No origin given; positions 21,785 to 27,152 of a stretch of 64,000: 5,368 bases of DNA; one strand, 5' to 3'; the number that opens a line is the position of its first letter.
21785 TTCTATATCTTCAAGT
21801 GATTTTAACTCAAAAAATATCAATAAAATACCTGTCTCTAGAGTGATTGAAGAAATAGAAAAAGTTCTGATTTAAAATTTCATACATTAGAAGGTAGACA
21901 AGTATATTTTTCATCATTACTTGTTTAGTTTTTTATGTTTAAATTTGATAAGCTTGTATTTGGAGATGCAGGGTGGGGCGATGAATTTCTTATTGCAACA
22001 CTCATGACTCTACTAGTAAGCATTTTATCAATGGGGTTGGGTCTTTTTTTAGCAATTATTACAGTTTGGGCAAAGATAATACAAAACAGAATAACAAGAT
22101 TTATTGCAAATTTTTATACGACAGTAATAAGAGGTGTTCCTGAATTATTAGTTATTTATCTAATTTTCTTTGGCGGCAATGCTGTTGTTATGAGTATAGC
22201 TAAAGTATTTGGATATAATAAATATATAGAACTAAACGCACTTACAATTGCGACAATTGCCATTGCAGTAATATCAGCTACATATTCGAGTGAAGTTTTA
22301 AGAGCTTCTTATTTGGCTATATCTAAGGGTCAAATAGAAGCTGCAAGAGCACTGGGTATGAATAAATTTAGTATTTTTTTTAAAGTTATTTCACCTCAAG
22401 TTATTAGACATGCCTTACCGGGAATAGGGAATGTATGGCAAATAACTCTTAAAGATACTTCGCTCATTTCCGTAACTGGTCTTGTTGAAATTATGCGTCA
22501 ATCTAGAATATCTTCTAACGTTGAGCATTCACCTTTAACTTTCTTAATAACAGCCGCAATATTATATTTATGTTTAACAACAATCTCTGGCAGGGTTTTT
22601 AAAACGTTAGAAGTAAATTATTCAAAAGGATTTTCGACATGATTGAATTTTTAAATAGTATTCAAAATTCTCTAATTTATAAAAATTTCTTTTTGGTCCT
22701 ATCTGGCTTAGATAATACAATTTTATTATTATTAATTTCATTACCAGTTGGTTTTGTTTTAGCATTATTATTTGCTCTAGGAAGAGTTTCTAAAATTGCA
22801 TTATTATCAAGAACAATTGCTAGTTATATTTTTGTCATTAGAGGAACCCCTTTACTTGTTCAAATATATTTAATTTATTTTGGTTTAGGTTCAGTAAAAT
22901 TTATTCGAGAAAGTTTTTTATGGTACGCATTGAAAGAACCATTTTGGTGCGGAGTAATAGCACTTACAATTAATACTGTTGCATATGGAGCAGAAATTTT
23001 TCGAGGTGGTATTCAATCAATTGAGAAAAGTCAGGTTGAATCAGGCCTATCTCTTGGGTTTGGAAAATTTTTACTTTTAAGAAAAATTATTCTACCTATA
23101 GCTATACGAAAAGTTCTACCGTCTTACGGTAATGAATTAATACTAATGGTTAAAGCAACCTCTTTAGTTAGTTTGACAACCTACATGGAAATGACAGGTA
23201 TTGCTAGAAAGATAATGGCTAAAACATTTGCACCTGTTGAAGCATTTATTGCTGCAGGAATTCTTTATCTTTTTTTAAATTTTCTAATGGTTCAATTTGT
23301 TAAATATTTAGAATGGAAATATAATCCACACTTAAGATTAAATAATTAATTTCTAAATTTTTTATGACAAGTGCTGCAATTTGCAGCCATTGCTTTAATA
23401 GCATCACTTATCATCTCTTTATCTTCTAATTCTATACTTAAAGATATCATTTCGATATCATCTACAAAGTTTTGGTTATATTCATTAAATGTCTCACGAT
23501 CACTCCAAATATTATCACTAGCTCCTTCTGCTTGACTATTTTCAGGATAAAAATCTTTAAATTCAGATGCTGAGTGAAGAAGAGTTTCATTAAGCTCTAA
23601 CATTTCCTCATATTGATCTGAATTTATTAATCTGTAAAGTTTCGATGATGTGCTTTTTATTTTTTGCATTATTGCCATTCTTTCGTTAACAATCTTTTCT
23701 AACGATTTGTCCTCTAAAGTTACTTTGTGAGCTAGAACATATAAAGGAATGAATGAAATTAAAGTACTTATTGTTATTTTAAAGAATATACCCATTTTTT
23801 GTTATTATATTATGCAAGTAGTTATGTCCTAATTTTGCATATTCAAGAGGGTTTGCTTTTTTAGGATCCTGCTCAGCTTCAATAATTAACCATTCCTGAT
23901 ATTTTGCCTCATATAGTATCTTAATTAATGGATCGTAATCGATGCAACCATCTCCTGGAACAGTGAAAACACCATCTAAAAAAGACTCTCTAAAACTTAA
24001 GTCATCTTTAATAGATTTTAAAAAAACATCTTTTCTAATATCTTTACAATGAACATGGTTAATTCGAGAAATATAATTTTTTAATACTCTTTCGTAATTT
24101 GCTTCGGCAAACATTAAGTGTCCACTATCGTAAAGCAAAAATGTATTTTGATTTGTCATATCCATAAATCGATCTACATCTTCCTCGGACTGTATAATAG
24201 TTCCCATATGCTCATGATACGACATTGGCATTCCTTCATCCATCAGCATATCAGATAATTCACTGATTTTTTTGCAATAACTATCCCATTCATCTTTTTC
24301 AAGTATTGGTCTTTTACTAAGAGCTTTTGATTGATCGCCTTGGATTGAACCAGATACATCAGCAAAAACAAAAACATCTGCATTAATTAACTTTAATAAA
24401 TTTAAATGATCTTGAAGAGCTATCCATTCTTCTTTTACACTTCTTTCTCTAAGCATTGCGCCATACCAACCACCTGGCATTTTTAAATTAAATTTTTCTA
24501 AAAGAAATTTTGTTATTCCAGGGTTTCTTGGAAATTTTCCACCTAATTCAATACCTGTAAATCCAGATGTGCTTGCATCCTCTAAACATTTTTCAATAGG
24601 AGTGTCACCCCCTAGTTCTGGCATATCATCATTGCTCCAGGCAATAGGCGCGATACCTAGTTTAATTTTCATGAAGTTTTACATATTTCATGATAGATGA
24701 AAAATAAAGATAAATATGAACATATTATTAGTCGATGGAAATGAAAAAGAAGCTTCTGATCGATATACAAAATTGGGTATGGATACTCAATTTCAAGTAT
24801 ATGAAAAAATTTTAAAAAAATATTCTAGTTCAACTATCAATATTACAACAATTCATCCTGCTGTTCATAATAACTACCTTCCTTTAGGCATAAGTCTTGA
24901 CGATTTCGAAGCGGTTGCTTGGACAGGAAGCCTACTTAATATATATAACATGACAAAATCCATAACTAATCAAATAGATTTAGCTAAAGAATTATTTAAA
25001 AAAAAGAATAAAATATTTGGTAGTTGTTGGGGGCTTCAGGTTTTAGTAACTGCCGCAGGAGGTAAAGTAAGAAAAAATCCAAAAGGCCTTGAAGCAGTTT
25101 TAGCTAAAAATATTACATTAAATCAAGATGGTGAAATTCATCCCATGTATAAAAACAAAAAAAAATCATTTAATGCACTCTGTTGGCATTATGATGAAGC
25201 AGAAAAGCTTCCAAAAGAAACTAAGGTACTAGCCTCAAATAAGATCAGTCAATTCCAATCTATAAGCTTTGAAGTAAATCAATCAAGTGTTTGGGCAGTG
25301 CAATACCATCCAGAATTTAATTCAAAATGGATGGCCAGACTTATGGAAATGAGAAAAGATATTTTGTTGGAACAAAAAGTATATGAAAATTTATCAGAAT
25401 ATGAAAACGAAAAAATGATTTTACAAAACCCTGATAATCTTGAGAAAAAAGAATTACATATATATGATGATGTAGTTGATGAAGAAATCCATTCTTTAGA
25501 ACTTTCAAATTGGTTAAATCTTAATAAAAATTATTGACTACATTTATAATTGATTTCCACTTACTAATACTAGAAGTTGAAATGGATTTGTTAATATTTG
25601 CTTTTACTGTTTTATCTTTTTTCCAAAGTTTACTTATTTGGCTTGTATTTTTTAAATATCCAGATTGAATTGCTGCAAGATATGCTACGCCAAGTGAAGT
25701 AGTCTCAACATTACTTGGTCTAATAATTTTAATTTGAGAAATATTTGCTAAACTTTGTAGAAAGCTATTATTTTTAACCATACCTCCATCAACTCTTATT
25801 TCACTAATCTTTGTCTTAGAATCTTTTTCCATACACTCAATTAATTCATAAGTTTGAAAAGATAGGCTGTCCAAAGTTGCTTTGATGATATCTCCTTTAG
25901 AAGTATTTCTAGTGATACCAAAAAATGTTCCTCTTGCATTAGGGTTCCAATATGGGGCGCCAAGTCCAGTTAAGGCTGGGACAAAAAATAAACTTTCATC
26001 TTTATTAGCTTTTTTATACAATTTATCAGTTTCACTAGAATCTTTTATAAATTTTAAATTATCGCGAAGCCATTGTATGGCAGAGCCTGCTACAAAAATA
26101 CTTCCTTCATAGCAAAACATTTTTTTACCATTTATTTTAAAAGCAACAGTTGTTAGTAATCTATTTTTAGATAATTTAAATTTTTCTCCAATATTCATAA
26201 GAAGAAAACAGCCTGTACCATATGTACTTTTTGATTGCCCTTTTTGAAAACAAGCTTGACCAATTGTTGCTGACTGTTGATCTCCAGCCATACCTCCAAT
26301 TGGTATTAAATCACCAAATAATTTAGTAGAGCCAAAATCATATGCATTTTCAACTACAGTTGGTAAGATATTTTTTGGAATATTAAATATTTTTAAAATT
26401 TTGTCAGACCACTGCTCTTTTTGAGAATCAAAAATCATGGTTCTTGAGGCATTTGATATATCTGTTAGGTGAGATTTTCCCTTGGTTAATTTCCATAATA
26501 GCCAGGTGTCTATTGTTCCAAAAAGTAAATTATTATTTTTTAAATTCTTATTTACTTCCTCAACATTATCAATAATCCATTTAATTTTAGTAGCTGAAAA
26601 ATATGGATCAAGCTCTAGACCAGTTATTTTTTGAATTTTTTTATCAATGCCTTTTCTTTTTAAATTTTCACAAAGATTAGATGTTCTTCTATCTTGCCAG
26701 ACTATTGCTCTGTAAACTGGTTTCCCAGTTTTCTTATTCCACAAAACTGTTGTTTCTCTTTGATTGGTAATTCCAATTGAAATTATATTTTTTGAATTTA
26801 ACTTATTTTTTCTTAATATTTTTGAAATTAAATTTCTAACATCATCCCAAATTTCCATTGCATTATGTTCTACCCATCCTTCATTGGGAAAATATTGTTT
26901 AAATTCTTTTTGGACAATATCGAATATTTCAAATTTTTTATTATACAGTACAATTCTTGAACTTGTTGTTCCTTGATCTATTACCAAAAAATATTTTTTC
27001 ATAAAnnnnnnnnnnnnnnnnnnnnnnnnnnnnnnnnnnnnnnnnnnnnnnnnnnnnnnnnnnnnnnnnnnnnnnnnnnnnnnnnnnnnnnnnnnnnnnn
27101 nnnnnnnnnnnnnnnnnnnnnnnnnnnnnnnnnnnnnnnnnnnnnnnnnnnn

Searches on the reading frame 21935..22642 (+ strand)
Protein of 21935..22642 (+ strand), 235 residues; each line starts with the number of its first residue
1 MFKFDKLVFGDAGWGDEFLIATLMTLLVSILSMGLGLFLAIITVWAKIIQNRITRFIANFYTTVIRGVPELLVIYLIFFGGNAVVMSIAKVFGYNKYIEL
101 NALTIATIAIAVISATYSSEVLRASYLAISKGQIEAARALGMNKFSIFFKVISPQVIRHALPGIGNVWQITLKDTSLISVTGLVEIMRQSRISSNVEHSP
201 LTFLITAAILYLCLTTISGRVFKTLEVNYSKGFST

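Call 59: search_protein_families(library=ncbifam, max_evalue=1e-10, proteins=[window:21935-22642:+])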
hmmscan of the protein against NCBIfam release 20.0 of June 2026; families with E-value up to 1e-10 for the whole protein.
window:21935-22642:+ (235 aa): 10 families
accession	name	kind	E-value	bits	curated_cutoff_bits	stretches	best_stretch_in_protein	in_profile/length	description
NF008337.0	PRK11123.1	equivalog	4e-49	167.2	277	1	19-230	8-231/238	arginine ABC transporter permease ArtQ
NF011714.0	PRK15135.1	subfamily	1.7e-47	162.1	319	1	13-233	4-223/228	histidine ABC transporter permease HisQ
NF011680.0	PRK15100.1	equivalog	1.4e-27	97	300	1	21-228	18-213/222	cystine ABC transporter permease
NF007028.0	PRK09494.1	equivalog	1.7e-27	96.7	303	1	21-226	18-213/219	glutamine ABC transporter permease GlnP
NF011651.0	PRK15069.1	subfamily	2.1e-23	82.9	306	1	22-228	23-227/237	histidine ABC transporter permease HisM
TIGR03003.1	ectoine_ehuD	equivalog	2.2e-22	80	205.2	1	21-228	20-211/212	ectoine/hydroxyectoine ABC transporter permease subunit EhuD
NF008336.0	PRK11122.1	equivalog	2.2e-20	73.3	248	1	24-226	14-212/222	arginine ABC transporter permease ArtM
TIGR03004.1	ectoine_ehuC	equivalog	2.6e-19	69.9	196.95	1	22-232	11-209/214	ectoine/hydroxyectoine ABC transporter permease subunit EhuC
NF011687.0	PRK15107.1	equivalog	9.9e-16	58.3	318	1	22-215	20-209/224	glutamate/aspartate ABC transporter permease GltK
TIGR01726.1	HEQRo_perm_3TM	subfamily_domain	6.2e-13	49.1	42.2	1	18-124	5-99/99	ABC transporter permease subunit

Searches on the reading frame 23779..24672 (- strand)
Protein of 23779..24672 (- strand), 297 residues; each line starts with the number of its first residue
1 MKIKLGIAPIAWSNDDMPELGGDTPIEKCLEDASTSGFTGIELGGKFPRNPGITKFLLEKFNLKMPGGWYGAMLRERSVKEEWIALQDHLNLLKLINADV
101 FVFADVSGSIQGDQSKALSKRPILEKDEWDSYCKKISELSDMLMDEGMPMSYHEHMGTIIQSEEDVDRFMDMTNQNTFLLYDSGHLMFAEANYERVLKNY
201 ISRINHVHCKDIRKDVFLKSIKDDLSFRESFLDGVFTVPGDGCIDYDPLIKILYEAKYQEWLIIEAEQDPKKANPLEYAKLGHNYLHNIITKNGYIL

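Call 59: search_protein_families(library=ncbifam, max_evalue=1e-10, proteins=[window:23779-24672:-])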
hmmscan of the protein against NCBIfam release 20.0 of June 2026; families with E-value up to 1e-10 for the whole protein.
window:23779-24672:- (297 aa): 1 family
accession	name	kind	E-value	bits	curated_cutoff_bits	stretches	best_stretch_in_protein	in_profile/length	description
TIGR04379.1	myo_inos_iolE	equivalog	2.9e-113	378.2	290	1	2-289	1-289/290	myo-inosose-2 dehydratase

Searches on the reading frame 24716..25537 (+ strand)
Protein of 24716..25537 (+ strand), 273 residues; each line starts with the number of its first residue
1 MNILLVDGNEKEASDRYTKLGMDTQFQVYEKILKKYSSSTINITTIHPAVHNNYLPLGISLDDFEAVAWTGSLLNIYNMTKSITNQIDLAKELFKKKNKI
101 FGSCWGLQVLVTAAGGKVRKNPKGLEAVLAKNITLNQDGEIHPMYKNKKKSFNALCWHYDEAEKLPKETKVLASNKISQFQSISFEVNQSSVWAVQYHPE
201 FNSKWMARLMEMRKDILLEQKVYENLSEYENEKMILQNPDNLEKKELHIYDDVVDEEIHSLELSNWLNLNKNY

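Call 59: search_protein_families(library=ncbifam, max_evalue=1e-10, proteins=[window:24716-25537:+])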
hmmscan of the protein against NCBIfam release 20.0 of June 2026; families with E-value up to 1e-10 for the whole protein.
window:24716-25537:+ (273 aa): 8 families
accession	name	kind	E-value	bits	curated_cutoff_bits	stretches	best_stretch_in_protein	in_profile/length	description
NF006562.0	PRK09065.1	equivalog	1.3e-22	80.5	205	1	60-221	53-210/242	glutamine amidotransferase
NF005743.0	PRK07567.1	equivalog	6.3e-18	64.9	264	1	59-213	47-204/245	glutamine amidotransferase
NF004212.0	PRK05665.1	equivalog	3e-17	63.2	309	1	24-225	19-211/241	amidotransferase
TIGR00888.1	guaA_Nterm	equivalog_domain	2.3e-14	53.3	172.15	1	78-202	51-168/188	glutamine-hydrolyzing GMP synthase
NF000848.1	PRK00074.1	equivalog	4.6e-13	48.6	400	1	83-202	56-171/512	glutamine-hydrolyzing GMP synthase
NF001975.0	PRK00758.1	equivalog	1.6e-12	47.4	198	1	90-202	60-166/185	GMP synthase subunit A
NF005458.0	PRK07053.1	equivalog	5.9e-12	45.5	250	1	83-208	69-187/234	glutamine amidotransferase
NF005072.0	PRK06490.1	equivalog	7.2e-12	44.8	339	1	57-218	52-204/251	glutamine amidotransferase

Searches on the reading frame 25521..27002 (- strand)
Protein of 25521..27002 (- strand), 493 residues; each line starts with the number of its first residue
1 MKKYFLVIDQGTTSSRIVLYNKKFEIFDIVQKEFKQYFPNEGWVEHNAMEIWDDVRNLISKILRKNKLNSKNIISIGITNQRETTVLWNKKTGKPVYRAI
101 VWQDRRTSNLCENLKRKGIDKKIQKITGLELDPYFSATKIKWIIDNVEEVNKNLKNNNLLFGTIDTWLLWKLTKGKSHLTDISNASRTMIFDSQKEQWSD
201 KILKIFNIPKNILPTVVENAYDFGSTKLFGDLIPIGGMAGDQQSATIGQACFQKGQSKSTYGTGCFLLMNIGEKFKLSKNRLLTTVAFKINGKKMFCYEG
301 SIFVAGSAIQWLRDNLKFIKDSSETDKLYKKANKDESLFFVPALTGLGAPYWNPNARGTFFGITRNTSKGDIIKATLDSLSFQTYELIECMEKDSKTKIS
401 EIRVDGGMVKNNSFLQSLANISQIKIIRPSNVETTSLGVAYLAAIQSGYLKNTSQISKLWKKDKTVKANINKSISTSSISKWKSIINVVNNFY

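Call 4: search_protein_families(library=pfam, proteins=[window:25521-27002:-])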
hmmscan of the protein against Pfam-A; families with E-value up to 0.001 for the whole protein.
window:25521-27002:- (493 aa): 2 families
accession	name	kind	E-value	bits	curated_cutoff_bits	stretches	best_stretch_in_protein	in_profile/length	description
PF00370.27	FGGY_N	-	2.5e-72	243.9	28.8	1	4-248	1-245/245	FGGY family of carbohydrate kinases, N-terminal domain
PF02782.22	FGGY_C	-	2.6e-40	138.8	27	1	260-446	4-197/198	FGGY family of carbohydrate kinases, C-terminal domain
